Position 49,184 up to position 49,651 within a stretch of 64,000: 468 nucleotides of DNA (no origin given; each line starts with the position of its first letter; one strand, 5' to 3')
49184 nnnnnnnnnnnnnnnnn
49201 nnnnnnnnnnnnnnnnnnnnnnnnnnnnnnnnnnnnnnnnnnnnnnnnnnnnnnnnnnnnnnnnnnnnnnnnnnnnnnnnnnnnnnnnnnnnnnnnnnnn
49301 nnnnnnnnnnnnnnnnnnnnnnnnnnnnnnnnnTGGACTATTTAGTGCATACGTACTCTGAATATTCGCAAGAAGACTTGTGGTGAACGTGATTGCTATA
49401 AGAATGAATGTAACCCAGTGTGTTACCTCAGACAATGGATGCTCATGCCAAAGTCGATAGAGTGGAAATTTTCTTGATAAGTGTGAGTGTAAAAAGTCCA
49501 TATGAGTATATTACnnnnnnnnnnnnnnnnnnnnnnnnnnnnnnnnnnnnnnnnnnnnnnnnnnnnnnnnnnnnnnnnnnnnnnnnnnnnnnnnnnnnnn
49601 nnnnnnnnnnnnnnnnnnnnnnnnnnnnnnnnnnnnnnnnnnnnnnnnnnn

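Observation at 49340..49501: Conserved cytoplasmic N-terminal motif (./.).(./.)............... preceding the TM helix in three family-B proteins: a possible new sorting signal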

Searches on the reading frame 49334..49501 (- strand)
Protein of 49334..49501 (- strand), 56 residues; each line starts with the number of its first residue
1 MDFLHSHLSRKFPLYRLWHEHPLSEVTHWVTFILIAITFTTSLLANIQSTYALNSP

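Call 10: find_homologous_proteins(query=A1, max_evalue=10)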
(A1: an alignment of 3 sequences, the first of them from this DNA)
Query A1 (3 sequences): 2 candidates shared short words with the query, none scored E <= 10.

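Call 21: search_protein_representatives(alignment_id=A2)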
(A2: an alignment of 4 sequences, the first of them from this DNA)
Query: 4 sequences, 52 profile positions. Proteins with E-value up to 0.001 (for the whole library): 100; up to 1e-10: 7; up to 1e-30: 0. The best 100 are listed.
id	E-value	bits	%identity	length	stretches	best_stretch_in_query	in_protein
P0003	1.8e-24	101.5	-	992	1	1-52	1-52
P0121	2.8e-24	100.9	-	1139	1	1-52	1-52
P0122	3.3e-23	97.5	-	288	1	1-52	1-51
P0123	1.3e-18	82.7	-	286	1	1-52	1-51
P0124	4.6e-18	81.0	-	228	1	1-52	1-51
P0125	1.1e-12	63.7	-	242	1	1-52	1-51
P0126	1.3e-12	63.6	-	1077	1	1-48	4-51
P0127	7.5e-09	51.5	-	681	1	1-49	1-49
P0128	1.1e-08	51.0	-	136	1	5-51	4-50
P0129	1.2e-08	50.9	-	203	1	1-47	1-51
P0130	1.5e-08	50.5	-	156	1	2-49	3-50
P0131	1.6e-08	50.4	-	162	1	1-51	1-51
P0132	1.8e-08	50.3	-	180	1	1-49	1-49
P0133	2.2e-08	50.0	-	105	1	14-51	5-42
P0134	3.0e-08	49.6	-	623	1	1-39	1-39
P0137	1.2e-07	47.6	-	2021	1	1-50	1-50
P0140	2.1e-07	46.9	-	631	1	1-49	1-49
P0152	2.5e-06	43.4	-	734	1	1-48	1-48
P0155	3.8e-06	42.8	-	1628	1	1-50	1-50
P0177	9.4e-05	38.4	-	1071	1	1-47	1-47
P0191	2.1e-04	37.3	-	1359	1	1-51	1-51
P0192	2.2e-04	37.2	-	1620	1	1-41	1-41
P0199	3.3e-04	36.6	-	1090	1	1-46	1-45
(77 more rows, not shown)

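Call 31: search_protein_families(library=ncbifam, alignment_id=A4, max_evalue=1)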
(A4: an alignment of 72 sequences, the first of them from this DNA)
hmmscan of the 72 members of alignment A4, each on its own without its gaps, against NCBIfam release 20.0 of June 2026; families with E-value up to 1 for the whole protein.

A. member 1, seq(55 aa): 1 family
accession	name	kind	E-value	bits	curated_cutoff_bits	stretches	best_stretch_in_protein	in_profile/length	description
TIGR00842.1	bcct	subfamily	0.016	14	407.55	1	13-44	344-375/452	BCCT family transporter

B. families by the number of members that match (of 72 scanned): 18 families
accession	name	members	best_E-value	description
NF041499.3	MobP3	2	0.054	MobP3 family relaxase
NF009352.0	PRK12708.1-4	2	0.11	peptidoglycan hydrolase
TIGR02125.1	CytB-hydogenase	1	0.009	Ni/Fe-hydrogenase, b-type cytochrome subunit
NF058583.1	LAXTG_small_WW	1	0.014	LAXTG motif-containing small protein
TIGR00842.1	bcct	1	0.016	BCCT family transporter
NF058670.1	sorting_LPXTATN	1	0.018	LPxTATN C-terminal sorting signal domain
TIGR04570.1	mollicut_2TM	1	0.024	TIGR04570 family membrane protein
NF033800.1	quorum_NprX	1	0.026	quorum-signaling peptide NprX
TIGR00800.1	ncs1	1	0.032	NCS1 family nucleobase:cation symporter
NF002567.0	PRK02201.1-2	1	0.033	membrane protein insertase YidC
NF047829.1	epilancin_ElxI1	1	0.056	epilancin biosynthesis-related protein ElxI1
TIGR01433.1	CyoA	1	0.06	ubiquinol oxidase subunit II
TIGR00811.1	sit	1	0.086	silicon transporter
NF033853.2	KPN_two_small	1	0.095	small membrane protein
NF009776.0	PRK13275.1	1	0.12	tetrahydromethanopterin S-methyltransferase subunit F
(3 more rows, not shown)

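Call 32: find_homologous_proteins(query=A4, max_evalue=0.01)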
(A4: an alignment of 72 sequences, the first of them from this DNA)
Query A4 (72 sequences): 76 candidates shared short words with the query, none scored E <= 0.01.
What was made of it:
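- Tried and rejected: The word-indexed protein search with the 56-aa alignment (call 10) and with the 72-sequence alignment (call 32) found nothing.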

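Call 46: predict_structure(alignment_id=A4)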
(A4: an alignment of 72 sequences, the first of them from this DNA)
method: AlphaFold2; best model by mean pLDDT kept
length: 55 residues; sequences in the alignment: 72
mean_pLDDT: 92.8   pTM: 0.59
mean pLDDT of the five models: 92.8, 91.5, 91.4, 90.0, 88.8
residues with pLDDT >= 90: 42; 70-90: 13; 50-70: 0; < 50: 0
segments of 3 or more residues with pLDDT < 50: none
pLDDT, mean of each block of 10 residues (from residue 1): 90 91 92 98 96 86
secondary structure, 60 per line:
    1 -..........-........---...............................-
elements in order: H2-11 H13-20 H24-54
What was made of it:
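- AF2 gives pLDDT 92.8 with helices 2-11, 13-20 and 24-54 (call 46). AF2 continues the helix to residue 54 without a break (call 46). AF2 confidence is high (call 46).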

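Call 50: search_solved_structures(query=A4, max_evalue=1)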
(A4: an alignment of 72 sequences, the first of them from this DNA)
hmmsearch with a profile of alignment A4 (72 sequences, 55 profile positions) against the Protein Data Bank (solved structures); distinct sequences matched with E-value up to 1: 8.
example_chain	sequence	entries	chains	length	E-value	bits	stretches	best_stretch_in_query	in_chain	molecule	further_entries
6mie_A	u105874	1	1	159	0.27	14.1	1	26-52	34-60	Potassium voltage-gated channel subfamily KQT member 1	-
10nk_A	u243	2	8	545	0.43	13.5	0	26-52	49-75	Potassium voltage-gated channel subfamily KQT member 1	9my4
5vms_A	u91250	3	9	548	0.43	13.5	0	26-52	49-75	Potassium voltage-gated channel subfamily KQT member 1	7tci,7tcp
10nl_G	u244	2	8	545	0.43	13.4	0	26-52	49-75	Potassium voltage-gated channel subfamily KQT member 1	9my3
6uzz_A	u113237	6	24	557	0.56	13.1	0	26-52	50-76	Potassium voltage-gated channel subfamily KQT member 1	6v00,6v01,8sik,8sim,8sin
9ven_A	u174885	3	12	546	0.57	13.1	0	26-52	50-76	Potassium voltage-gated channel subfamily KQT member 1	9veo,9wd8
9u7f_A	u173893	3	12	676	0.82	12.6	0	26-52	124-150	Potassium voltage-gated channel subfamily KQT member 1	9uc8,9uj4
7xni_A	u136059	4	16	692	0.85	12.5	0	26-52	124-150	Potassium voltage-gated channel subfamily KQT member 1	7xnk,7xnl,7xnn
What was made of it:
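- Tried and rejected: The PDB sequence search gave only chance TM matches with E > 0.27 (call 50).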

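Call 53: fold_search(model_id=the predicted structure, library=pdb)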
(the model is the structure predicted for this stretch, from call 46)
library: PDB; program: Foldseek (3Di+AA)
matches with E <= 10: 1; with E <= 0.001: 0
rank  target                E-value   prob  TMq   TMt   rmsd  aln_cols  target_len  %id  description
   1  7o17_A                7.2e+00  0.03  0.23  0.04   2.7        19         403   42  ABC transporter NosDFY E154Q, ATP-bound in lipid nanodisc (released 2022-04-13)
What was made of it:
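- Tried and rejected: Foldseek of the 55-residue model found no meaningful match (call 53).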

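Call 55: list_cluster_members(proteins=[P0127, P0134, P0137, P0140, P0152, P0155, P0177, P0191, P0192, P0199])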
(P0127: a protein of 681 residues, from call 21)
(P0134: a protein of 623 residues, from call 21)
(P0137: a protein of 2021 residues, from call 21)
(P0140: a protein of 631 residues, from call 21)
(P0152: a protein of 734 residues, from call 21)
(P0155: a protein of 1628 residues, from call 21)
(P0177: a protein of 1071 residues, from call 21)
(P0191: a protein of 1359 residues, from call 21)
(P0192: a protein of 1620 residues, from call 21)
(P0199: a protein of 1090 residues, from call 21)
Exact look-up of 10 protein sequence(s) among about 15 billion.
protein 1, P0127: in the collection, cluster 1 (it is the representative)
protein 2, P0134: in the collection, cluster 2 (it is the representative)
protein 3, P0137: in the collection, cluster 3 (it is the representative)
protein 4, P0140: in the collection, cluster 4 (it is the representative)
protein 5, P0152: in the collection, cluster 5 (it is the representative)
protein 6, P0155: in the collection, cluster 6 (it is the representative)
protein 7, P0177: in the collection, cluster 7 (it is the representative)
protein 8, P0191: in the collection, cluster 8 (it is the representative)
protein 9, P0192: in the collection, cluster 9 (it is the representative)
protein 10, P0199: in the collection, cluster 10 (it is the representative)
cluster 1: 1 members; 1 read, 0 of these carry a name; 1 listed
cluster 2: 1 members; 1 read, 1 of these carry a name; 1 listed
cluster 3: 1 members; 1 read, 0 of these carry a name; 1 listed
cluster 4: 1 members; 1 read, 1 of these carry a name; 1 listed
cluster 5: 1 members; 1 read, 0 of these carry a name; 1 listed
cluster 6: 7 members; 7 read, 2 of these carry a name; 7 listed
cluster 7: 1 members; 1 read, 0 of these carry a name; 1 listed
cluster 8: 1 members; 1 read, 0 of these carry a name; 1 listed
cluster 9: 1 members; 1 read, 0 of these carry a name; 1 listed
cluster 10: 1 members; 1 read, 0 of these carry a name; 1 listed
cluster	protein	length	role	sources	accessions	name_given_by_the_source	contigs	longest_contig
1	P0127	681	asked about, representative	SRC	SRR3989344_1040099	-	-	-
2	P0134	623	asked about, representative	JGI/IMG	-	thermitase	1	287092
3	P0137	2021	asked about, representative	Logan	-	-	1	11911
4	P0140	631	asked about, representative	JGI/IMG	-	thermitase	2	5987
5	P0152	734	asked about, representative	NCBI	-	-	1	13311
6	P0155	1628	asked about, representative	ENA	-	-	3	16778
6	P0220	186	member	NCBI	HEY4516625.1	MAG TPA: hypothetical protein VJG64_01640, partial [Candidatus Paceibacterota bacterium]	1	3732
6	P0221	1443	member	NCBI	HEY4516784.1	MAG TPA: S8 family serine peptidase, partial [Candidatus Paceibacterota bacterium]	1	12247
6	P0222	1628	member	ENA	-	-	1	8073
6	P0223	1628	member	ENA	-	-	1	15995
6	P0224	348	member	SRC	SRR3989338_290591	-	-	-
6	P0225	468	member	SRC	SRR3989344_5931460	-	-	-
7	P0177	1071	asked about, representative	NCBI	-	-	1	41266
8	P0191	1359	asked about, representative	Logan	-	-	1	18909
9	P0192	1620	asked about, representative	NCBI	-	-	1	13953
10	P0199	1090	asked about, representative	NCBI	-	-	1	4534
